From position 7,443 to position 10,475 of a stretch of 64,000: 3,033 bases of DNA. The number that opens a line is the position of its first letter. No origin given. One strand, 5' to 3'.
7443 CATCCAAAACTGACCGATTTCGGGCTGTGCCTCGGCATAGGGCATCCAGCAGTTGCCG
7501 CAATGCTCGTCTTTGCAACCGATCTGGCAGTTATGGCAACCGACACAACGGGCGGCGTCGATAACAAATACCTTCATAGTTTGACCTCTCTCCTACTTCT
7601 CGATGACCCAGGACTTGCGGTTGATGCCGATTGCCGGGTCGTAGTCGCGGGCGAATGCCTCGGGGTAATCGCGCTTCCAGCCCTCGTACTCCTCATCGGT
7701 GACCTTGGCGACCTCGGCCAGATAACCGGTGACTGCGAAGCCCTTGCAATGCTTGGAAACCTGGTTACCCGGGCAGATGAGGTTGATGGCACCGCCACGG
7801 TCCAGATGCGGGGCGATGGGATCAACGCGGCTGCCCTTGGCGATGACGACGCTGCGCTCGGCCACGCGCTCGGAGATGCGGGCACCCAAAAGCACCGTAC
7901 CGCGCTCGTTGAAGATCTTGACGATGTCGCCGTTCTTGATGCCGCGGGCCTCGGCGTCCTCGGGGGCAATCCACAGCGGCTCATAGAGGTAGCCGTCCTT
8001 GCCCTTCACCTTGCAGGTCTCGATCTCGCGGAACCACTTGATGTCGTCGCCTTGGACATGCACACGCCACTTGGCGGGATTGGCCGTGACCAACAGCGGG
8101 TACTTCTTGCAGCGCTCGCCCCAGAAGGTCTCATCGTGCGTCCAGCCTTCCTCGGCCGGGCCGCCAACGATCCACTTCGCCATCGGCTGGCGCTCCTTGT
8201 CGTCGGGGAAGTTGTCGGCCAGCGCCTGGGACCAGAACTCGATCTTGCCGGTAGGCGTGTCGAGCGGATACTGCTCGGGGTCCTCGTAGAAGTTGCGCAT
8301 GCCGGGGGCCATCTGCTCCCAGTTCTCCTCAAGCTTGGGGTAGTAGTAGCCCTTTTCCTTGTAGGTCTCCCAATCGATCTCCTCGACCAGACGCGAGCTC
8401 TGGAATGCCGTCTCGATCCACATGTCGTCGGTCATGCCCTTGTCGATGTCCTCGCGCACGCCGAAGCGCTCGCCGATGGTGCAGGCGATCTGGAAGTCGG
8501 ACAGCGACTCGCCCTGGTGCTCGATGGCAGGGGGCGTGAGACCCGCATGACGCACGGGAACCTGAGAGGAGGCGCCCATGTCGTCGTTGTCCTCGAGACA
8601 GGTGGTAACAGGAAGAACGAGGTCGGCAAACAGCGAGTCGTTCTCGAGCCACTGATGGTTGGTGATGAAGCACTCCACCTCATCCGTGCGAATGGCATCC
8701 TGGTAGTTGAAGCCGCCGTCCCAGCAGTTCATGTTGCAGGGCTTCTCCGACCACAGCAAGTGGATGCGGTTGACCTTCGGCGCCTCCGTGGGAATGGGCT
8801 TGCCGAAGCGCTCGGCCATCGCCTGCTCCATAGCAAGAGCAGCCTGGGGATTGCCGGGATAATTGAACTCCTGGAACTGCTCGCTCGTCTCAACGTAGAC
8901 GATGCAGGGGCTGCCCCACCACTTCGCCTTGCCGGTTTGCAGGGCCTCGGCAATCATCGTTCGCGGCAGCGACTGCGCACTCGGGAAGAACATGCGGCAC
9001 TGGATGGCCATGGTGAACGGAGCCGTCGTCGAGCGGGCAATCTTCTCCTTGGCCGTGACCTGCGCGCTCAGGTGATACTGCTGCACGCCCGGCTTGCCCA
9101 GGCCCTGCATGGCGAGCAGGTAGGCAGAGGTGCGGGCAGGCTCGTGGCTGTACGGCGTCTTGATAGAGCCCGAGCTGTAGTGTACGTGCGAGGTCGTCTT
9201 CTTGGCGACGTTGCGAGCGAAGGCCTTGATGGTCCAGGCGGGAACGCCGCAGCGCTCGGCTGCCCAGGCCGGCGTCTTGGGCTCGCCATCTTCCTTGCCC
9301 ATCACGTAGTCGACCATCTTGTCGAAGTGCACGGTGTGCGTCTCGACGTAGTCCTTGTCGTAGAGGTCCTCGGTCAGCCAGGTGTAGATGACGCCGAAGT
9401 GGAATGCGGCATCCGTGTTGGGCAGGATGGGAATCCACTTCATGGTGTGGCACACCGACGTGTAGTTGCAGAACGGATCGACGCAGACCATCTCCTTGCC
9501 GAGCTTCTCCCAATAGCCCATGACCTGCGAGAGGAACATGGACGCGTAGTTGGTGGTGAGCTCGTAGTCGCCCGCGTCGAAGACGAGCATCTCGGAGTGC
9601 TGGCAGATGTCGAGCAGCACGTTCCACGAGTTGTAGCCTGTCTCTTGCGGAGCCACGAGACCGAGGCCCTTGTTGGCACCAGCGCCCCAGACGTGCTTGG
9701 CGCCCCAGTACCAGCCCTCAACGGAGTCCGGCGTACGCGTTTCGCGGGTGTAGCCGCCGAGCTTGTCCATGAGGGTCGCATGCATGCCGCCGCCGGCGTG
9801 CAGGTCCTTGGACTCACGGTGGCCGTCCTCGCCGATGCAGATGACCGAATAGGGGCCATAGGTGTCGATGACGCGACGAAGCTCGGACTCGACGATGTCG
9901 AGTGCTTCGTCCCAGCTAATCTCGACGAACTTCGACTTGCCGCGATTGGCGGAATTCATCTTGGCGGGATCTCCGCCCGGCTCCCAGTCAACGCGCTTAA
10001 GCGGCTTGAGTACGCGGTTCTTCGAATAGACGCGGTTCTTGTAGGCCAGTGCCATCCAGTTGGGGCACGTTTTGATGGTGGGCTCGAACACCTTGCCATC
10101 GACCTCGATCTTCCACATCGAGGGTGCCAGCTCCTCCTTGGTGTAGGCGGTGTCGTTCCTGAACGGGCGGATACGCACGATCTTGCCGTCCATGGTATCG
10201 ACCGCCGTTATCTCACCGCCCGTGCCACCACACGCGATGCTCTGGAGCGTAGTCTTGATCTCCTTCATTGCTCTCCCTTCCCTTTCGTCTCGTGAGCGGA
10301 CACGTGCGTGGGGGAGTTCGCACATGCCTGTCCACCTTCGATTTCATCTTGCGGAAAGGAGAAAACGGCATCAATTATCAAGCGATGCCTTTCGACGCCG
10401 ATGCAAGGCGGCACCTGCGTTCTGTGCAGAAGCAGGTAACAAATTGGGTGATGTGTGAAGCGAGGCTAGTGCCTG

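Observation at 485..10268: Putative catabolic cluster for an unknown polyphenol built around a transhydroxylase-like Mo enzyme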

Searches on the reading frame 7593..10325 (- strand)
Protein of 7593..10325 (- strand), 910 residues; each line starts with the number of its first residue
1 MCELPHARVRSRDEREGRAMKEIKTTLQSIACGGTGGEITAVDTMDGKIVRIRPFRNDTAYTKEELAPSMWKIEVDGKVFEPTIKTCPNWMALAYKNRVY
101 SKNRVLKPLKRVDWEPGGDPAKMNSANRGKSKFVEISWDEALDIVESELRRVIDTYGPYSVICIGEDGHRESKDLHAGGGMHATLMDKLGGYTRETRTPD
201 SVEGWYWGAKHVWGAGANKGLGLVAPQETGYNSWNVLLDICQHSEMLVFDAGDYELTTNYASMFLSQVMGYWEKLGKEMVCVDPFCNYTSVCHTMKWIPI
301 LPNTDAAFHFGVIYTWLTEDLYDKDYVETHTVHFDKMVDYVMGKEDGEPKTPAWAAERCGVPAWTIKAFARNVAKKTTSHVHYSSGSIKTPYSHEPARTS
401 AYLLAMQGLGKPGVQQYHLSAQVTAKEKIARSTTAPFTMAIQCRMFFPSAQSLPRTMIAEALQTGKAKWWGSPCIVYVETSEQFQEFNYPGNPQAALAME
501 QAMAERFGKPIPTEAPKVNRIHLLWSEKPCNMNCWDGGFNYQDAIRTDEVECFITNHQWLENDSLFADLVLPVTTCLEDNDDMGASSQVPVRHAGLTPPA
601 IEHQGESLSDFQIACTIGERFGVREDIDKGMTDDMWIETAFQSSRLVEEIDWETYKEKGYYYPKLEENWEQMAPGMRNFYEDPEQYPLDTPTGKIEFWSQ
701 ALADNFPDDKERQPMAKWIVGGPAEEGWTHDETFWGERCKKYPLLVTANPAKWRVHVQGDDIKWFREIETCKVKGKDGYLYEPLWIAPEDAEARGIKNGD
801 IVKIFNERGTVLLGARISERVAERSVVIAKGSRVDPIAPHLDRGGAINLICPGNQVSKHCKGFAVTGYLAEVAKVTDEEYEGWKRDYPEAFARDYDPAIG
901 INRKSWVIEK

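Call 3: search_protein_families(library=pfam, proteins=[window:7593-10325:-], max_evalue=0.01)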
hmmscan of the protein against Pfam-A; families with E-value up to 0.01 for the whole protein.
window:7593-10325:- (910 aa): 3 families
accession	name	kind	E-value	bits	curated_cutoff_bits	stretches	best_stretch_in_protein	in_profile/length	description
PF00384.28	Molybdopterin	-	4.5e-18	65.8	24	1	104-620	1-353/353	Molybdopterin oxidoreductase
PF01568.27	Molydop_binding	-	4.9e-15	56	26.8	1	782-862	30-103/110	Molydopterin dinucleotide binding domain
PF21423.2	AhtL-like_1st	-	2.1e-05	24.5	27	1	45-96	8-53/55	Pyrogallol hydroxytransferase large subunit-like, domain 1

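Call 16: find_homologous_proteins(query=window:7593-10271:-, max_evalue=1e-10)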
Query window:7593-10271:- (892 aa): 4479 proteins with E <= 1e-10 among 8000 candidates; the best 120 are listed.
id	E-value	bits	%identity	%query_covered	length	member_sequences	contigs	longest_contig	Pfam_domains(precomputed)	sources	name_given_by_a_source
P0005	0.0e+0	2062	95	100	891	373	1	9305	PF00384.28,PF01568.28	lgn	-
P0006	0.0e+0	1788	81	100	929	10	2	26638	PF21423.3,PF00384.28,PF01568.28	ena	-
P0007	0.0e+0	1688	78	99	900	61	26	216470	PF00384.28,PF01568.28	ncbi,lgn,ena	-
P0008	0.0e+0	1670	76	100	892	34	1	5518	PF21423.3,PF00384.28,PF01568.28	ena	-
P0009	0.0e+0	1664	76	100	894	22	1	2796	PF21423.3,PF00384.28,PF01568.28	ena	-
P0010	0.0e+0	1650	75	100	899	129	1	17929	PF21423.3,PF00384.28,PF01568.28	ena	-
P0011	0.0e+0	1648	75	100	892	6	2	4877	PF21423.3,PF00384.28,PF01568.28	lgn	-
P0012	0.0e+0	1644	75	100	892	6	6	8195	PF21423.3,PF00384.28,PF01568.28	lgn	-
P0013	0.0e+0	1638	75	100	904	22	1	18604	PF21423.3,PF00384.28,PF01568.28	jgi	-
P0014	0.0e+0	1630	76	99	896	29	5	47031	PF21423.3,PF00384.28,PF01568.28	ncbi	-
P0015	0.0e+0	1620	74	100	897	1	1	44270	PF21423.3,PF00384.28,PF01568.28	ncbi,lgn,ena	-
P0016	0.0e+0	1585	72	100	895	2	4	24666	PF21423.3,PF00384.28,PF01568.28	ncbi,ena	-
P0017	0.0e+0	1570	72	99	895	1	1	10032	PF21423.3,PF00384.28,PF01568.28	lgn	-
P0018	0.0e+0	1569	72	100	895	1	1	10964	PF21423.3,PF00384.28,PF01568.28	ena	-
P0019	0.0e+0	1569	72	99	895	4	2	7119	PF21423.3,PF00384.28,PF01568.28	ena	-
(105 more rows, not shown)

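Call 18: find_related_loci(query=window:7593-10271:-, collection=genome_contigs, flank=10000)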
Query window:7593-10271:- (892 aa) in genome_contigs; peptide patterns used: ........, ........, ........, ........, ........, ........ (x = any residue, [..] = any of these).
80 stretches matched a pattern; 67 encode a relative of the query (tblastn E <= 1e-3); 67 distinct loci.
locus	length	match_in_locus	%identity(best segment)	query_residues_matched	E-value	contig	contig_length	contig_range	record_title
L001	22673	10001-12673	96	2-892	0e+0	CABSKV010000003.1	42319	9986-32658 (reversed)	MAG TPA_asm: uncultured Coriobacteriia bacterium isolate MGYG-HGUT-02686 genome assembly, contig: GUT_GENOME158324_3, wh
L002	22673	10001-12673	96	2-892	0e+0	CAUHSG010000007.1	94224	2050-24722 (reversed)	MAG TPA_asm: uncultured Coriobacteriia bacterium isolate SRR16279944_bin.60_MetaWRAP_v1.3_MAG genome assembly, contig: E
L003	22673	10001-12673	95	2-892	0e+0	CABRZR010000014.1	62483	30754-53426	MAG TPA_asm: uncultured Coriobacteriia bacterium isolate MGYG-HGUT-02074 genome assembly, contig: GUT_GENOME125939_14, w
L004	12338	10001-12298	95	2-767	0e+0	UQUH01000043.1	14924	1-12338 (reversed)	uncultured Coriobacteriaceae bacterium isolate UMGS650 genome assembly, contig: NODE_2069_length_14924_cov_6.742821, who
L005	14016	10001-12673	77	2-891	0e+0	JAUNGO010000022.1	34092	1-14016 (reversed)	MAG: Eggerthellaceae bacterium isolate S26M_St_58 NODE_911_length_34092_cov_6.574933, whole genome shotgun sequence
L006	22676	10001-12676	76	2-892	0e+0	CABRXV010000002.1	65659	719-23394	MAG TPA_asm: uncultured Eggerthellaceae bacterium isolate MGYG-HGUT-02023 genome assembly, contig: GUT_GENOME121668_2, w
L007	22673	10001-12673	76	4-891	0e+0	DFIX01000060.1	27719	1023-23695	MAG TPA_asm: Eggerthellaceae bacterium UBA3686 UBA3686_contig_35, whole genome shotgun sequence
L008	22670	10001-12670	75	4-891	0e+0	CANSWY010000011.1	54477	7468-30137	MAG TPA_asm: uncultured Eggerthellaceae bacterium isolate SRR18243797_bin.46_metawrap_v1.3_MAG genome assembly, contig:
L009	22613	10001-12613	76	1-891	0e+0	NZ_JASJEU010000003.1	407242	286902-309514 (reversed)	Gordonibacter faecis strain KGMB12511 contig00003, whole genome shotgun sequence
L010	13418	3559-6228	76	4-891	0e+0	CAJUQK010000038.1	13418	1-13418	MAG TPA_asm: uncultured Eggerthellaceae bacterium isolate MGBC163016 genome assembly, contig: MGBC163016.38, whole genom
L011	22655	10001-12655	76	5-891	0e+0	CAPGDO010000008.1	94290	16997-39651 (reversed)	MAG TPA_asm: uncultured Eggerthellaceae bacterium isolate MGBC166251 genome assembly, contig: MGBC166251.8, whole genome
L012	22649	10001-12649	75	7-891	0e+0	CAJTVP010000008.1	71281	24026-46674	MAG TPA_asm: uncultured Eggerthellaceae bacterium isolate MGBC120343 genome assembly, contig: MGBC120343.8, whole genome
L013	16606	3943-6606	75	5-891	0e+0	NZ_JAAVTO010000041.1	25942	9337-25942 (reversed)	Adlercreutzia sp. ZJ473 Scaffold40_1, whole genome shotgun sequence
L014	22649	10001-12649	75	7-891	0e+0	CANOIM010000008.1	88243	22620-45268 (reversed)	MAG TPA_asm: uncultured Eggerthellaceae bacterium isolate SRR13921779_bin.100_metawrap_v1.3_MAG genome assembly, contig:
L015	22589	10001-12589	74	6-891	0e+0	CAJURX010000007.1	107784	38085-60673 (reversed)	MAG TPA_asm: uncultured Eggerthellaceae bacterium isolate MGBC166238 genome assembly, contig: MGBC166238.7, whole genome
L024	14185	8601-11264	71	5-891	0e+0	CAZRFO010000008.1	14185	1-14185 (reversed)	MAG TPA_asm: uncultured Eggerthellaceae bacterium isolate binchicken_co354_320 genome assembly, contig: NODE_4788_length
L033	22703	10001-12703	69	7-891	0e+0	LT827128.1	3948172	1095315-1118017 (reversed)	Gordonibacter sp. Marseille-P2775 genome assembly, chromosome: contig00001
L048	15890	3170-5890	67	1-891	0e+0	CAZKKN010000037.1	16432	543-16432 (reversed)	MAG TPA_asm: uncultured Eggerthellaceae bacterium isolate SRP287540_co1_110 genome assembly, contig: NODE_3686_length_16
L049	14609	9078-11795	66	2-891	0e+0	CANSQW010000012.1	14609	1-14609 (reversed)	MAG TPA_asm: uncultured bacterium isolate SRR15633993_bin.26_metawrap_v1.3_MAG genome assembly, contig: NODE.955_length_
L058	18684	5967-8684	68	2-891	0e+0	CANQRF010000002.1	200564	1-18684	MAG: uncultured Eggerthellaceae bacterium isolate Lapin-008__bin35 genome assembly, contig: Lapin-008__NODE_33_length_20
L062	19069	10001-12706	69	7-892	0e+0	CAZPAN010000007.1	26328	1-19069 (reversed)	MAG TPA_asm: uncultured Coriobacteriaceae bacterium isolate SRP141132_co4_130 genome assembly, contig: NODE_1528_length_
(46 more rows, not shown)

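Call 39: search_solved_structures(query=A1, max_evalue=1e-30, show_alignments=1)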
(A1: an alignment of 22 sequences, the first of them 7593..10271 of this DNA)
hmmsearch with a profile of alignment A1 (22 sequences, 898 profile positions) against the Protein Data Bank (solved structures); distinct sequences matched with E-value up to 1e-30: 10.
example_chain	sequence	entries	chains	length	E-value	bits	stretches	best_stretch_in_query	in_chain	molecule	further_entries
4v4c_A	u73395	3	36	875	1.9e-113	383.6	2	21-403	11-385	Pyrogallol hydroxytransferase large subunit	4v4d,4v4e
7l5i_A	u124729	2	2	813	1.2e-70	242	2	72-367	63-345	Trimethylamine-N-oxide reductase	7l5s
1eu1_A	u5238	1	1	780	1.6e-66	228.3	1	522-863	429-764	DIMETHYL SULFOXIDE REDUCTASE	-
9h4t_A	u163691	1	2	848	2.9e-66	227.5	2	75-368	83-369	Trimethylamine-N-oxide reductase 1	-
1dms_A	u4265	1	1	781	6.9e-66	226.2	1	84-369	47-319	DMSO REDUCTASE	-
1e18_A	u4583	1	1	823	7.1e-64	219.6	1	84-369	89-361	DMSO REDUCTASE.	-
1e60_A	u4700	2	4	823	1.6e-63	218.4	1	84-369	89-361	Dimethyl sulfoxide/trimethylamine N-oxide reductase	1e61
4dmr_A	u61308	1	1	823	1.7e-63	218.4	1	84-369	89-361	DMSO REDUCTASE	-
1dmr_A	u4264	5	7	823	2.5e-63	217.8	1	84-369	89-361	DMSO REDUCTASE | Dimethyl sulfoxide/trimethylamine N-oxide reductase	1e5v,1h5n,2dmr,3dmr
1tmo_A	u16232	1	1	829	2.1e-62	214.7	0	82-368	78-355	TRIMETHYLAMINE N-OXIDE REDUCTASE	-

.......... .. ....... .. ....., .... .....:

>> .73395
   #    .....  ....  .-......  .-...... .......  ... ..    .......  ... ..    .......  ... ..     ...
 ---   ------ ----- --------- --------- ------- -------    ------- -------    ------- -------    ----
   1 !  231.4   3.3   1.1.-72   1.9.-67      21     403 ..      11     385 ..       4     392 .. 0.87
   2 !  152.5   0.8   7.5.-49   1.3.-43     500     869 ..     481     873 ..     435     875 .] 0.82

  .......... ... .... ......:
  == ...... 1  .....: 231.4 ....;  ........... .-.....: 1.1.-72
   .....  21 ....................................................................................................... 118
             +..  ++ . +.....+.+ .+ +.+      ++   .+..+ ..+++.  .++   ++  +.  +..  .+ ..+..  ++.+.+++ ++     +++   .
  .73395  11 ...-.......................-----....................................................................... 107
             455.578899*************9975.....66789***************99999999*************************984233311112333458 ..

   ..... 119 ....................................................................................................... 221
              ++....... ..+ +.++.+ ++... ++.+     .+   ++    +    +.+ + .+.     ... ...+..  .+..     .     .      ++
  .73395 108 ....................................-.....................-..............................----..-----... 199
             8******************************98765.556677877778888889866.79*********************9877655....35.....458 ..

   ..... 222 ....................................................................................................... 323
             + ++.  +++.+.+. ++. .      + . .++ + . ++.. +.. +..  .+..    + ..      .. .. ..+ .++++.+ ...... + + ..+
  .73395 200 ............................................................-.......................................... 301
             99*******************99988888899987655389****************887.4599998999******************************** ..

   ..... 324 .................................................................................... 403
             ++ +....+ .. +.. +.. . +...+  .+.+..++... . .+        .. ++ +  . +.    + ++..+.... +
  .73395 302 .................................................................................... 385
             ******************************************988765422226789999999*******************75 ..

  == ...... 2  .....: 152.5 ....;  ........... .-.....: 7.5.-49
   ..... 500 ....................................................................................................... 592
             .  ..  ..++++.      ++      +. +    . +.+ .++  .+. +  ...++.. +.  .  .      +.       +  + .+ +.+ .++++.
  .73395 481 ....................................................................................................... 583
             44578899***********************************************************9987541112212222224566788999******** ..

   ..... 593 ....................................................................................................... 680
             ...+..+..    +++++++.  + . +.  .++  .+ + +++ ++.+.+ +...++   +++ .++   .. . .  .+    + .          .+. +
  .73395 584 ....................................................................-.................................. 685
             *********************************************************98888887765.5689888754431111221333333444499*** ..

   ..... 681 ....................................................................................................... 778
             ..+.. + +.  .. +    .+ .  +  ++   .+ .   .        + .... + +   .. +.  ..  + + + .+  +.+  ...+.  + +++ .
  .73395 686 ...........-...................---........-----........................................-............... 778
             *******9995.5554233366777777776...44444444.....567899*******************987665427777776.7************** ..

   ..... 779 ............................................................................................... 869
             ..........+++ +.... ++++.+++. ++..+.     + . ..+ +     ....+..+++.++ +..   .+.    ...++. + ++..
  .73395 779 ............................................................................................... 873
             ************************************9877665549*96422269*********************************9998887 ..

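Call 49: search_protein_families(library=pfam, proteins=[L049:8264-8959:+, L058:3940-5106:+, L014:18358-18690:+, L024:5989-6312:+, L033:16082-17152:+, L048:812-1195:+, L062:13999-14811:+], max_evalue=0.01)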
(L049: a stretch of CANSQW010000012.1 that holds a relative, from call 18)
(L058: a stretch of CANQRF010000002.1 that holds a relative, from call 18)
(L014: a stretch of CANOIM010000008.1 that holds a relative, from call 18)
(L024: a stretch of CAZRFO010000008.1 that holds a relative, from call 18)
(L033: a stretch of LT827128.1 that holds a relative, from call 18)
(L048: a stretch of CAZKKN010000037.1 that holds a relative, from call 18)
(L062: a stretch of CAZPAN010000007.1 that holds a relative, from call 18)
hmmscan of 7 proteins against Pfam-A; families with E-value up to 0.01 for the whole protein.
L049:8264-8959:+ (231 aa): 4 families
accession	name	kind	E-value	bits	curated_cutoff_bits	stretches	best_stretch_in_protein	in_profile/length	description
PF00072.30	Response_reg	-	6.7e-26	91.1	30.2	1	13-123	2-110/111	Response regulator receiver domain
PF00196.25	GerE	-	1.7e-16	60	23.5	1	167-222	2-57/57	Bacterial regulatory proteins, luxR family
PF08281.18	Sigma70_r4_2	-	7.1e-05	22.8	25.7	1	166-210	9-54/54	Sigma-70, region 4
PF04545.22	Sigma70_r4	-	8.7e-05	22.4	24.1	1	166-210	3-48/50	Sigma-70, region 4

L058:3940-5106:+ (388 aa): 7 families
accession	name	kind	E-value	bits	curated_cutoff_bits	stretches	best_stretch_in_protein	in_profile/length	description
PF01590.32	GAF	-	7e-10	40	22.4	1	33-165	2-127/133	GAF domain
PF02518.31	HATPase_c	-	1.4e-09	38.8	26.4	1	298-385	4-109/111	Histidine kinase-, DNA gyrase B-, and HSP90-like ATPase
PF07730.19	HisKA_3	-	8.2e-09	36.3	24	1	188-254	1-66/68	Histidine kinase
PF13492.12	GAF_3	-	4.8e-08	33.9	27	1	33-173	2-129/129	GAF domain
PF13185.12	GAF_2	-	4.9e-08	33.7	28.6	1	33-171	4-135/136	GAF domain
PF13581.12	HATPase_c_2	-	6.8e-05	23.3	27.4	1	292-352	24-89/127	Histidine kinase-like ATPase domain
PF13589.12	HATPase_c_3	-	0.0075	16.7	25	0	314-362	16-62/137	Histidine kinase-, DNA gyrase B-, and HSP90-like ATPase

L014:18358-18690:+ (110 aa): 0 families

L024:5989-6312:+ (107 aa): 0 families

L033:16082-17152:+ (356 aa): 4 families
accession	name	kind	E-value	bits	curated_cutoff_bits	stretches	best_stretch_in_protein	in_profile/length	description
PF08240.17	ADH_N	-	9.4e-16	58.4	23.5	1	41-125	1-92/104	Alcohol dehydrogenase GroES-like domain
PF00107.32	ADH_zinc_N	-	9.7e-15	55.1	31.8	1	179-314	1-128/129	Zinc-binding dehydrogenase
PF16912.11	Glu_dehyd_C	-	2.1e-05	24.6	34.9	1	169-223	31-89/211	Glucose dehydrogenase C-terminus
PF13602.12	ADH_zinc_N_2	-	0.00023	22.5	27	1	225-338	7-121/134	Zinc-binding dehydrogenase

L048:812-1195:+ (127 aa): 0 families

L062:13999-14811:+ (270 aa): 7 families
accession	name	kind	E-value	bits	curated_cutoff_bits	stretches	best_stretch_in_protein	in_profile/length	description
PF13561.12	adh_short_C2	-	8.8e-43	147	27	1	23-264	3-234/236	Enoyl-(Acyl carrier protein) reductase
PF00106.31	adh_short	-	6.9e-39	133.8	26.6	1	15-207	1-191/195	short chain dehydrogenase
PF08659.16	KR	-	1.5e-12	48.2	22.6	1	17-178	3-162/180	KR domain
PF01370.27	Epimerase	-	1.8e-08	34.5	20.9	1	17-112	1-83/240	NAD dependent epimerase/dehydratase family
PF03435.24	Sacchrp_dh_NADP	-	4e-05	24.4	25.1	1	22-106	5-82/129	Saccharopine dehydrogenase NADP binding domain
PF16363.11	GDP_Man_Dehyd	-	0.00012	22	27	1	18-102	1-85/332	GDP-mannose 4,6 dehydratase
PF01073.25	3Beta_HSD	-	0.0002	21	22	1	18-106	1-80/280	3-beta hydroxysteroid dehydrogenase/isomerase family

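Call 54: search_protein_representatives(protein=window:7593-10271:-)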
Query: 892 residues. Proteins with E-value up to 0.001 (for the whole library): 4094; up to 1e-10: 1645; up to 1e-30: 374. The best 150 are listed.
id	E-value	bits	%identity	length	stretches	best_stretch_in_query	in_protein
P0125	2.7e-209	714.0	44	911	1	3-890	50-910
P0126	2.2e-205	701.0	46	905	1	3-889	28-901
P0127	1.3e-189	648.9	43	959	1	12-889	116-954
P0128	1.5e-189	648.7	43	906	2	18-473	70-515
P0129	4.0e-188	643.9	45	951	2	497-880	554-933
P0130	5.9e-179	613.6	42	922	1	15-889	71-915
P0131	7.1e-179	613.3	43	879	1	22-891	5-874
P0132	6.0e-174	597.0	43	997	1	21-889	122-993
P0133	3.4e-170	584.6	44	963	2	501-891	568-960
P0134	1.3e-169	582.7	47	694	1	59-761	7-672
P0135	3.3e-169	581.3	44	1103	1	26-875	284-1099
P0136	6.0e-162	557.3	42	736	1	17-737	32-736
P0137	2.3e-156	538.8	43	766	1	6-685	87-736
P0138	2.5e-153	528.8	41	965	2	501-891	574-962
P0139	2.8e-147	508.8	39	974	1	16-882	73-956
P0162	6.8e-103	361.9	39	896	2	18-399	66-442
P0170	1.7e-94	334.1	36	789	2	75-396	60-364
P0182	5.2e-84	299.4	35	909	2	502-857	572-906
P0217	3.0e-61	224.1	35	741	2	64-392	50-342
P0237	2.6e-54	201.1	35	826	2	59-361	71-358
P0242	3.0e-52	194.3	33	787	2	85-445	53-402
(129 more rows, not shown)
